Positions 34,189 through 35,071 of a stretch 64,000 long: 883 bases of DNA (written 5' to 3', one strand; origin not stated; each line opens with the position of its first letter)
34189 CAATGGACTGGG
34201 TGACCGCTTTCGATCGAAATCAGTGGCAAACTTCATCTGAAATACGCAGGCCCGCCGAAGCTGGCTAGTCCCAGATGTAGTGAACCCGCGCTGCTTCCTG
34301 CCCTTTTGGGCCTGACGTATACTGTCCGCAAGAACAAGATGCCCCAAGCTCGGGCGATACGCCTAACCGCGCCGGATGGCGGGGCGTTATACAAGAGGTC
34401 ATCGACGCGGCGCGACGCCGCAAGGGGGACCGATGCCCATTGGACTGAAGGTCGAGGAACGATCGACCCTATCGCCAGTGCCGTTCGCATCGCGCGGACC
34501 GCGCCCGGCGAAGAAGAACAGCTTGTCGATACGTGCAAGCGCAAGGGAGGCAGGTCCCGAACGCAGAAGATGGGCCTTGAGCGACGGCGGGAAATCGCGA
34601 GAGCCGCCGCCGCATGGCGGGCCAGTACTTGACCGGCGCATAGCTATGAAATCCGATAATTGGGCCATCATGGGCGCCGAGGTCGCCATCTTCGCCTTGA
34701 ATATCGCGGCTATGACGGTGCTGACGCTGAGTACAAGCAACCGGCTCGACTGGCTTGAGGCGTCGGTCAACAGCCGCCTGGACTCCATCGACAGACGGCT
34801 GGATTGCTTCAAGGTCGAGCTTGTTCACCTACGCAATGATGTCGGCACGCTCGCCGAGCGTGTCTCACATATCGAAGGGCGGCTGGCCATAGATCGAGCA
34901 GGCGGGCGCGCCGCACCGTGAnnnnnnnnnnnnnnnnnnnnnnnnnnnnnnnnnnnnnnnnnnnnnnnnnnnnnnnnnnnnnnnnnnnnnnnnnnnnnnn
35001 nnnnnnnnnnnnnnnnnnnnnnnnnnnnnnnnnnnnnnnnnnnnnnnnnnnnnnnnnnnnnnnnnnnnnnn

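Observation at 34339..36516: Methyltransferase-Mrr-like nuclease fusion preceded by two tightly packed small ORFs, one a membrane-anchored coiled coil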

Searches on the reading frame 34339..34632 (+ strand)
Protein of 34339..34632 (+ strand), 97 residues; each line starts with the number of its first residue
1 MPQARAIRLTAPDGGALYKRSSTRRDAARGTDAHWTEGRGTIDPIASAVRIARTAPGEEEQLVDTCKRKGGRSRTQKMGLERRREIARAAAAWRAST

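Call 3: search_protein_families(library=pfam, proteins=[window:34339-34632:+], max_evalue=0.1)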
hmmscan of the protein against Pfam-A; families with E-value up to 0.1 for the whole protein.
window:34339-34632:+ (97 aa): 0 families

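Call 4: search_protein_families(library=ncbifam, proteins=[window:34339-34632:+], max_evalue=0.1)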
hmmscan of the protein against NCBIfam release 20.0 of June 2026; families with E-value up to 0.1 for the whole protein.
window:34339-34632:+ (97 aa): 0 families

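Call 8: search_protein_families(library=padloc, proteins=[window:34339-34632:+], max_evalue=0.1)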
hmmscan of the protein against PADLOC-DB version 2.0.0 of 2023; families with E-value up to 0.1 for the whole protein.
window:34339-34632:+ (97 aa): 0 families

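Call 15: find_homologous_proteins(query=window:34339-34632:+, max_evalue=10)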
Query window:34339-34632:+: 15 candidates shared short words with the query, none scored E <= 10.

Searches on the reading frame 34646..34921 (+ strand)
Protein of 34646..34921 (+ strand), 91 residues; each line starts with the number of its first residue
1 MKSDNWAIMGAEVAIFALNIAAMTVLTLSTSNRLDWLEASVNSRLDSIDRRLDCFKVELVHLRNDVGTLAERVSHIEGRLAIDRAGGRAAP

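Call 3: search_protein_families(library=pfam, proteins=[window:34646-34921:+], max_evalue=0.1)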
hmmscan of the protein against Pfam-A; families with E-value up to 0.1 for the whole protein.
window:34646-34921:+ (91 aa): 2 families
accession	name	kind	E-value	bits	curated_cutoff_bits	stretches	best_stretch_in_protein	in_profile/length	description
PF09763.15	Sec3_CC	-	0.082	13.2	27.1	0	32-68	31-67/133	Exocyst complex component Sec3, coiled-coil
PF23991.1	DUF7310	-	0.096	13.6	40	0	43-81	3-47/83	Coiled-coil region of unknown function (DUF7310)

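Call 4: search_protein_families(library=ncbifam, proteins=[window:34646-34921:+], max_evalue=0.1)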
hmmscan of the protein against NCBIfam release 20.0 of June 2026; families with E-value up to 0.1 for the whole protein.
window:34646-34921:+ (91 aa): 1 family
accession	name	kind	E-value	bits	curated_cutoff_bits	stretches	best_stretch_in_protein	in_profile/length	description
TIGR02132.1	phaR_Bmeg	equivalog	0.055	13.4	148.4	1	19-76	73-133/189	polyhydroxyalkanoic acid synthase subunit PhaR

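Call 8: search_protein_families(library=padloc, proteins=[window:34646-34921:+], max_evalue=0.1)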
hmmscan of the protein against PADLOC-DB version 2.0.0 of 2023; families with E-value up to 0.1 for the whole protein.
window:34646-34921:+ (91 aa): 0 families

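Call 13: find_homologous_proteins(query=window:34646-34921:+, max_evalue=10)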
Query window:34646-34921:+ (91 aa): 1 proteins with E <= 10 among 3 candidates.
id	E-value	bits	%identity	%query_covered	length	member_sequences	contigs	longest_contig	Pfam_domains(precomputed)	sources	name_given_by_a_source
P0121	3.1e-51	189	100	100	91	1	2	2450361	-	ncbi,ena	ncbi:hypothetical protein [Candidatus Foliamicus sp.]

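Call 23: search_protein_families(library=phrogs, proteins=[window:34646-34921:+], max_evalue=1)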
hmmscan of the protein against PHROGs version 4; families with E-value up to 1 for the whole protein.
window:34646-34921:+ (91 aa): 13 families
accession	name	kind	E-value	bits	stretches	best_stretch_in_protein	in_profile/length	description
phrog_10166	-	unknown function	0.017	16.4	1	42-83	69-110/127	-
phrog_18362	-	unknown function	0.027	15.8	1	28-63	55-90/119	-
phrog_1219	-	tail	0.094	13.4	1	43-80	96-133/233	tail needle protein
phrog_17025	-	unknown function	0.12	13.8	1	7-64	9-62/103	-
phrog_34615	-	unknown function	0.13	12.6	1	25-61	228-263/266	-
phrog_38064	-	tail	0.17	12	1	28-76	169-217/337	tail collar protein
phrog_1863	-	unknown function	0.2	12.6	1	34-80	35-81/97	-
phrog_12015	-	unknown function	0.25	11.9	1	33-67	116-150/165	-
phrog_4896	-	other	0.26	11.7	1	30-77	242-289/291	glycerophosphoryl diester phosphodiesterase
phrog_3899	-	unknown function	0.28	12.5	1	2-53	3-60/107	-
phrog_13185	-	unknown function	0.34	11.6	1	11-61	138-189/193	-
phrog_25947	-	other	0.35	12.3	0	39-52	12-25/79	hol-like chemotaxis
phrog_5553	-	unknown function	0.47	11.7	1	39-76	31-68/114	-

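Call 29: search_protein_representatives(protein=window:34646-34921:+)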
Query: 91 residues. Proteins with E-value up to 0.001 (for the whole library): 14; up to 1e-10: 1; up to 1e-30: 1. The best 14 are listed.
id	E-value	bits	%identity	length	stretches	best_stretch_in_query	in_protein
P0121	9.8e-52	188.5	100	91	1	1-91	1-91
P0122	7.8e-06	42.2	31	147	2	8-81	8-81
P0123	1.1e-05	41.8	35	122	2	30-83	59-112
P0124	1.2e-05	41.7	47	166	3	39-71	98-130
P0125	2.9e-05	40.4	26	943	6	5-81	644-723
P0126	4.7e-05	39.7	37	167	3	29-80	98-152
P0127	5.5e-05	39.5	38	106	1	6-86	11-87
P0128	6.2e-05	39.3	36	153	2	30-84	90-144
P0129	1.6e-04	38.0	33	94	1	5-80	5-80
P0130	2.2e-04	37.6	38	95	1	6-81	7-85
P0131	6.1e-04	36.2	42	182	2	28-82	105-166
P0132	7.8e-04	35.8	32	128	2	38-85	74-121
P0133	8.6e-04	35.7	35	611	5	39-79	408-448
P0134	9.0e-04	35.7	38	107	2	2-55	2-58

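Call 33: search_protein_families(library=pfam, proteins=[P0122, P0123, P0127, P0129, P0130, P0134, P0132], max_evalue=1)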
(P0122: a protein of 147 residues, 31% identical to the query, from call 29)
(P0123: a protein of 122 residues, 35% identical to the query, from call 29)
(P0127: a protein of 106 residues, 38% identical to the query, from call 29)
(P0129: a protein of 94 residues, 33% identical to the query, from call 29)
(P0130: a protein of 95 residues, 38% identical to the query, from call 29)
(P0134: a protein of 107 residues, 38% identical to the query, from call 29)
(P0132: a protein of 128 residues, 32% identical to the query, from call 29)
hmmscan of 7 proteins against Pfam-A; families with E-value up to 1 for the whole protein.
P0122 (147 aa): 33 families (the best 25 are shown)
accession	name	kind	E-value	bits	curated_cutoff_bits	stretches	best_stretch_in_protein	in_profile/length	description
PF23991.1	DUF7310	-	1.1e-11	45.4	40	2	42-92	16-72/83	Coiled-coil region of unknown function (DUF7310)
PF05531.17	NPV_P10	-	1.9e-05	25.5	29.8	1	80-128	13-60/75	Nucleopolyhedrovirus P10 protein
PF03954.19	Lectin_N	-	0.00017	21.9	28.3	1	17-120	47-131/140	Hepatic lectin, N-terminal domain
PF07889.17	DUF1664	-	0.00051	20.5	34.6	1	31-98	54-121/124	Protein of unknown function (DUF1664)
PF01442.23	Apolipoprotein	-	0.00056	20.1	90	1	31-126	87-188/190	Apolipoprotein A1/A4/E domain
PF16526.10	CLZ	-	0.00082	20.2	26.7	1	60-114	13-67/71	C-terminal leucine zipper domain of cyclic nucleotide-gated channels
PF04513.17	Baculo_PEP_C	-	0.001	19.6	38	1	81-127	34-80/140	Baculovirus polyhedron envelope protein, PEP, C terminus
PF16532.11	Phage_tail_NK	-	0.0027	17.8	27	2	73-98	5-30/175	Sf6-type phage tail needle knob or tip of some Caudovirales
PF16378.10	DUF4988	-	0.0035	17.6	30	1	71-103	3-34/183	Domain of unknown function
PF01519.22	DUF16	-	0.004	18.1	40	1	56-131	33-104/104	Protein of unknown function DUF16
PF05377.16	FlaC_arch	-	0.0082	17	27.8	1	79-103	1-25/55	Flagella accessory protein C (FlaC)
PF11285.13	DUF3086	-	0.0099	15.4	24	1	72-136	4-72/277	Protein of unknown function (DUF3086)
PF19220.6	Rod_CreS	-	0.017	14.6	100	1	40-108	10-78/359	Crescentin, rod domain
PF00435.27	Spectrin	-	0.031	15.2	29.9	1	65-133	35-103/105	Spectrin repeat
PF04108.17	ATG17_like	-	0.036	14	43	1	63-127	122-186/355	Autophagy protein ATG17-like domain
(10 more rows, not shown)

P0123 (122 aa): 36 families (the best 25 are shown)
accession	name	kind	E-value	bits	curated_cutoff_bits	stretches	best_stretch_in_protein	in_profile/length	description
PF05531.17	NPV_P10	-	0.00024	22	29.8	1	50-93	14-63/75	Nucleopolyhedrovirus P10 protein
PF16326.10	ABC_tran_CTD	-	0.00024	21.7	32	1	46-101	7-63/69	ABC transporter C-terminal domain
PF06103.16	DUF948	-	0.00069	20.2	37.2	1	15-94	1-83/89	Bacterial protein of unknown function (DUF948)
PF04978.18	MST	-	0.00084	20.3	27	1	52-116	89-147/149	Mycothiol-S-transferase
PF11083.13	Relaxase_C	-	0.002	18.8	30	1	38-100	24-84/125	C-terminal helical hairpin domain from relaxase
PF17072.10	Spike_torovirin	-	0.0027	16.2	35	1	47-90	916-959/1272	Torovirinae spike glycoprotein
PF23991.1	DUF7310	-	0.0032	18.4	40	1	35-103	2-67/83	Coiled-coil region of unknown function (DUF7310)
PF06825.17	HSBP1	-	0.0041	17.4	28.6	1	34-69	14-49/51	Heat shock factor binding protein 1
PF16591.11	HBM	-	0.0044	16.9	29.8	1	45-97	161-210/254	Helical bimodular sensor domain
PF09486.15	HrpB7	-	0.014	16.3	29.7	1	69-118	83-132/157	Bacterial type III secretion protein (HrpB7)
PF02601.20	Exonuc_VII_L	-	0.014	15.3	35.9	1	37-110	152-215/315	Exonuclease VII, large subunit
PF01519.22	DUF16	-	0.021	15.8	40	1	48-118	35-94/104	Protein of unknown function DUF16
PF11932.13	DUF3450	-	0.021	14.6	32.6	1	25-117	4-96/241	Protein of unknown function (DUF3450)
PF22216.1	Sas-6_C_CC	-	0.023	15.4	27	1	47-95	10-54/57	Spindle assembly abnormal protein 6 homolog, C-terminal coiled coil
PF12072.13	RNase_Y_N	-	0.026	14.4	32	1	36-103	78-144/201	RNase Y N-terminal region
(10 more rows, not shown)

P0127 (106 aa): 4 families
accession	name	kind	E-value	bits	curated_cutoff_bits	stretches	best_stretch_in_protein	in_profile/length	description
PF23991.1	DUF7310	-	0.004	18.1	40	1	35-72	35-72/83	Coiled-coil region of unknown function (DUF7310)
PF05377.16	FlaC_arch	-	0.052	14.4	27.8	1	39-75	2-38/55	Flagella accessory protein C (FlaC)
PF10805.13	DUF2730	-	0.22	12.1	24.9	0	35-81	45-93/102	Protein of unknown function (DUF2730)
PF04129.18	Vps52_CC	-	0.28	11.3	26.5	1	32-77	9-54/173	Vps52/Sac2 family, coiled-coil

P0129 (94 aa): 42 families (the best 25 are shown)
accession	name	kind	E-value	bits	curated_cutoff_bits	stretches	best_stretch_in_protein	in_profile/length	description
PF10779.14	XhlA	-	0.00024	21.7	34.7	1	29-71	8-46/67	Haemolysin XhlA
PF23831.1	DUF7201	-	0.00034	20.8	27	1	29-70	63-104/142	Coiled-coil region of unknown function (DUF7201)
PF06825.17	HSBP1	-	0.00035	20.8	28.6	1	31-64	15-48/51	Heat shock factor binding protein 1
PF23991.1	DUF7310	-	0.00077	20.3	40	1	31-77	16-64/83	Coiled-coil region of unknown function (DUF7310)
PF16326.10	ABC_tran_CTD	-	0.0014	19.2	32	1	44-67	9-32/69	ABC transporter C-terminal domain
PF05377.16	FlaC_arch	-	0.002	18.9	27.8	1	44-79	1-36/55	Flagella accessory protein C (FlaC)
PF16526.10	CLZ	-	0.0042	17.9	26.7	1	40-64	35-59/71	C-terminal leucine zipper domain of cyclic nucleotide-gated channels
PF16888.10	YwqH-like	-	0.0048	17.6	33.7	1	29-75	74-120/123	YwqH-like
PF08287.16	DASH_Spc19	-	0.005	17.2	26.3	1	23-68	54-99/155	Spc19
PF11083.13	Relaxase_C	-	0.0069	17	30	1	32-68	22-58/125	C-terminal helical hairpin domain from relaxase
PF12072.13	RNase_Y_N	-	0.021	14.7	32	1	31-76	77-122/201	RNase Y N-terminal region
PF06103.16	DUF948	-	0.022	15.4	37.2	1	5-75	2-72/89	Bacterial protein of unknown function (DUF948)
PF01920.25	Prefoldin_2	-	0.022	15.2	27.6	1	35-70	61-96/106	Prefoldin subunit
PF11902.13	DUF3422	-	0.022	14.3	25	1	22-76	204-255/418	Protein of unknown function (DUF3422)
PF04977.20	DivIC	-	0.023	15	28.9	1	35-67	27-66/80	Septum formation initiator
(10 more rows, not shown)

P0130 (95 aa): 28 families (the best 25 are shown)
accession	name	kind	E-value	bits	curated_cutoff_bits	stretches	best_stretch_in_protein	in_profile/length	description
PF23991.1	DUF7310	-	0.00014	22.8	40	1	33-68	30-65/83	Coiled-coil region of unknown function (DUF7310)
PF10779.14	XhlA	-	0.00017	22.1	34.7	1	39-77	3-41/67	Haemolysin XhlA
PF14712.11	Snapin_Pallidin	-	0.00056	20.7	29.6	1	32-85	33-86/89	Snapin/Pallidin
PF10975.14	DUF2802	-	0.0081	16.8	33.5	0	33-55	4-26/68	Protein of unknown function (DUF2802)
PF16526.10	CLZ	-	0.0088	16.9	26.7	1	34-63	32-61/71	C-terminal leucine zipper domain of cyclic nucleotide-gated channels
PF02601.20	Exonuc_VII_L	-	0.009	16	35.9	1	32-86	168-223/315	Exonuclease VII, large subunit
PF07889.17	DUF1664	-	0.013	16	34.6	1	37-83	56-102/124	Protein of unknown function (DUF1664)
PF08614.16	ATG16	-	0.021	15.5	33.7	1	37-87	99-149/200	Autophagy protein 16 (ATG16)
PF09486.15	HrpB7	-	0.033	15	29.7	1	32-67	99-134/157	Bacterial type III secretion protein (HrpB7)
PF16740.10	SKA2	-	0.033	14.4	30.1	1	35-85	4-55/110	Spindle and kinetochore-associated protein 2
PF12072.13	RNase_Y_N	-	0.035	14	32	1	34-86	79-131/201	RNase Y N-terminal region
PF06419.17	COG6_N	-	0.039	14.5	27.4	1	31-83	38-90/114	Conserved oligomeric complex COG6, N-terminal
PF16326.10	ABC_tran_CTD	-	0.047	14.4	32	1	41-86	9-59/69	ABC transporter C-terminal domain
PF01814.28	Hemerythrin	-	0.054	14.4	25.3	1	34-89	63-117/127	Hemerythrin HHE cation binding domain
PF00261.25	Tropomyosin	-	0.054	13.4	38.6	1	33-84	6-57/242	Tropomyosin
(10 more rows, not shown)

P0134 (107 aa): 9 families
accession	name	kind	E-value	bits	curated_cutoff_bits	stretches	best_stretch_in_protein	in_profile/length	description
PF06825.17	HSBP1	-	0.002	18.3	28.6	1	51-79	7-35/51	Heat shock factor binding protein 1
PF16526.10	CLZ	-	0.0056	17.5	26.7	1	35-92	13-70/71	C-terminal leucine zipper domain of cyclic nucleotide-gated channels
PF05377.16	FlaC_arch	-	0.033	15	27.8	1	54-91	1-34/55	Flagella accessory protein C (FlaC)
PF09763.15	Sec3_CC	-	0.04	14.2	27.1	1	33-93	8-71/133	Exocyst complex component Sec3, coiled-coil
PF01519.22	DUF16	-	0.041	14.8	40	0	47-67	84-104/104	Protein of unknown function DUF16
PF23991.1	DUF7310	-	0.058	14.3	40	1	43-68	27-52/83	Coiled-coil region of unknown function (DUF7310)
PF05008.21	V-SNARE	-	0.16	12.9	25.9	1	58-85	1-28/92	Vesicle transport v-SNARE protein N-terminus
PF11026.13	DUF2721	-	0.19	12.1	28.3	1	45-91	19-64/129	Protein of unknown function (DUF2721)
PF25443.1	ANG-1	-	0.22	12.2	28.5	1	47-87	22-62/105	ANG-1-like domain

P0132 (128 aa): 30 families (the best 25 are shown)
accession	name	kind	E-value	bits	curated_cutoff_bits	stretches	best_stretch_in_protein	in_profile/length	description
PF23991.1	DUF7310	-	8.4e-06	26.6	40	1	69-116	27-74/83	Coiled-coil region of unknown function (DUF7310)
PF05531.17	NPV_P10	-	5e-05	24.1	29.8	1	49-103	13-66/75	Nucleopolyhedrovirus P10 protein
PF23831.1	DUF7201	-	0.0018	18.4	27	1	48-94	53-99/142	Coiled-coil region of unknown function (DUF7201)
PF04210.18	MtrG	-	0.0032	17.8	27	0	71-93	9-31/64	Tetrahydromethanopterin S-methyltransferase, subunit G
PF01519.22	DUF16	-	0.0036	18.2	40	1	44-114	31-104/104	Protein of unknown function DUF16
PF03670.18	UPF0184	-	0.0043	17.8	21.5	0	86-116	26-56/83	Uncharacterised protein family (UPF0184)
PF05377.16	FlaC_arch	-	0.0044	17.8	27.8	0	48-72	1-25/55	Flagella accessory protein C (FlaC)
PF06825.17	HSBP1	-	0.0046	17.2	28.6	1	47-68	27-48/51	Heat shock factor binding protein 1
PF04513.17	Baculo_PEP_C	-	0.012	16.1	38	1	46-107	29-99/140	Baculovirus polyhedron envelope protein, PEP, C terminus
PF16526.10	CLZ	-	0.019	15.8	26.7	1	43-84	27-68/71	C-terminal leucine zipper domain of cyclic nucleotide-gated channels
PF07889.17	DUF1664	-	0.027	15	34.6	1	55-114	42-101/124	Protein of unknown function (DUF1664)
PF10779.14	XhlA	-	0.034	14.7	34.7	0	56-100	6-46/67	Haemolysin XhlA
PF12795.12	MscS_porin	-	0.036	14.1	34.4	1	78-116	98-136/238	Mechanosensitive ion channel porin domain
PF14712.11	Snapin_Pallidin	-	0.043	14.7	29.6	1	44-111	17-87/89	Snapin/Pallidin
PF06419.17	COG6_N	-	0.043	14.4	27.4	1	45-102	38-94/114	Conserved oligomeric complex COG6, N-terminal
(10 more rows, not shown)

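Call 34: find_encoding_contigs(protein=P0127, flank=4000, max_places=3)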
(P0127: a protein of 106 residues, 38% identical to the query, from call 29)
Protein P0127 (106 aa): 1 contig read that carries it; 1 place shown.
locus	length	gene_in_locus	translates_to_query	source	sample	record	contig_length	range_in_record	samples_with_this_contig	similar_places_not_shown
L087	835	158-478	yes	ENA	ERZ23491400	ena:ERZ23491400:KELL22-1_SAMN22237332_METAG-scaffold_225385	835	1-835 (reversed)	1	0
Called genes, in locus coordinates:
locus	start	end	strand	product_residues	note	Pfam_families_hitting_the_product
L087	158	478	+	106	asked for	-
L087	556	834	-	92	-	?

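Call 35: find_encoding_contigs(protein=P0134, flank=4000, max_places=3)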
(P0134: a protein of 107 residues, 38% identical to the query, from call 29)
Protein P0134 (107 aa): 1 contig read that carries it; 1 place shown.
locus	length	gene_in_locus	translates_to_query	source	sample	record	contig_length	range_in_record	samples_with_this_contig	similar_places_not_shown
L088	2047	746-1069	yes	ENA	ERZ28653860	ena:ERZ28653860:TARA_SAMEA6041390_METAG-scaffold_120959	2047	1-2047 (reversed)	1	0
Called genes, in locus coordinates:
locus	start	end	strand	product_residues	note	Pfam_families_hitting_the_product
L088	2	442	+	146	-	?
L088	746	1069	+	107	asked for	-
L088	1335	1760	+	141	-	PF06825:HSBP1 (faint)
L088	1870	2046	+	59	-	?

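Call 95: find_encoding_contigs(protein=P0122, flank=5000, max_places=3)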
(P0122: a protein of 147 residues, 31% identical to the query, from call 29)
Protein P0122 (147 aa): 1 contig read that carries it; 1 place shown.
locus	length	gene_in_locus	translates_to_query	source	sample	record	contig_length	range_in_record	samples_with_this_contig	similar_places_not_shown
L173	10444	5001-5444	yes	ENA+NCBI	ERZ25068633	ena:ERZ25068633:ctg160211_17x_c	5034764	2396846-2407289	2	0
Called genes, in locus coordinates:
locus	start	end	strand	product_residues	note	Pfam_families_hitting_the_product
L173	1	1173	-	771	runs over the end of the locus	PF01590:GAF, PF13185:GAF_2, PF00989:PAS (faint), PF00512:HisKA, PF02518:HATPase_c, PF13581:HATPase_c_2 (weak), PF00072:Response_reg, PF00486:Trans_reg_C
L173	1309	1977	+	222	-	PF00196:GerE (weak)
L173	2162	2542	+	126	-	PF10805:DUF2730 (faint), PF23991:DUF7310 (faint)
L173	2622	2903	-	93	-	-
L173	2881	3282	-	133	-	-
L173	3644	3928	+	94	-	-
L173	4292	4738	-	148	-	-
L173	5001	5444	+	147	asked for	PF10805:DUF2730 (faint), PF23991:DUF7310 (faint), PF05531:NPV_P10 (faint)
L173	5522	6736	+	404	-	PF03781:FGE-sulfatase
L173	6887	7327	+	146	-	PF10805:DUF2730 (faint), PF23991:DUF7310 (faint), PF05531:NPV_P10 (faint)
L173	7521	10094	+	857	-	PF13620:CarboxypepD_reg, PF13715:CarbopepD_reg_2 (faint), PF13620:CarboxypepD_reg (weak), PF03781:FGE-sulfatase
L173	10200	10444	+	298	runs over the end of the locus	-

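Call 96: find_encoding_contigs(protein=P0132, flank=5000, max_places=3)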
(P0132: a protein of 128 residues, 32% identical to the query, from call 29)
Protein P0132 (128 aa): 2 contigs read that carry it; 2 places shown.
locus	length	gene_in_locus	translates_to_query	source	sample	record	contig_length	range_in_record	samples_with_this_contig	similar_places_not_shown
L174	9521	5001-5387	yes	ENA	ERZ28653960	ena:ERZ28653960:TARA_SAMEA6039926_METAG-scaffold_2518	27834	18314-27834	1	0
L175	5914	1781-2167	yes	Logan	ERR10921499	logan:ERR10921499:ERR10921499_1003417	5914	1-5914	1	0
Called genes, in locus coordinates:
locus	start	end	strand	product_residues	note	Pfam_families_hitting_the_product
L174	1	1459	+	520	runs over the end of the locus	PF00083:Sugar_tr, PF07690:MFS_1, PF06609:TRI12 (weak), PF00083:Sugar_tr, PF07690:MFS_1 (weak)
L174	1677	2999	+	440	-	PF02836:Glyco_hydro_2_C (weak)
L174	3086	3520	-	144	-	PF12973:Cupin_7, PF14499:DUF4437 (weak), PF07883:Cupin_2 (weak)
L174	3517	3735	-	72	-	-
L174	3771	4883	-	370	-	PF19649:DUF6152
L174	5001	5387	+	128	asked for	PF10805:DUF2730 (weak), PF23991:DUF7310 (faint)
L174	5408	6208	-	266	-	PF00903:Glyoxalase, PF13669:Glyoxalase_4 (faint), PF18029:Glyoxalase_6 (faint), PF00903:Glyoxalase (weak)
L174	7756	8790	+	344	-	PF19649:DUF6152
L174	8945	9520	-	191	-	?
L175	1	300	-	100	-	?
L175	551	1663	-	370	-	PF19649:DUF6152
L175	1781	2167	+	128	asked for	PF10805:DUF2730 (weak), PF23991:DUF7310 (faint)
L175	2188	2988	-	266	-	PF00903:Glyoxalase, PF13669:Glyoxalase_4 (faint), PF18029:Glyoxalase_6 (faint), PF00903:Glyoxalase (weak)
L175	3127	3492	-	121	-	-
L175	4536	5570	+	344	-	PF19649:DUF6152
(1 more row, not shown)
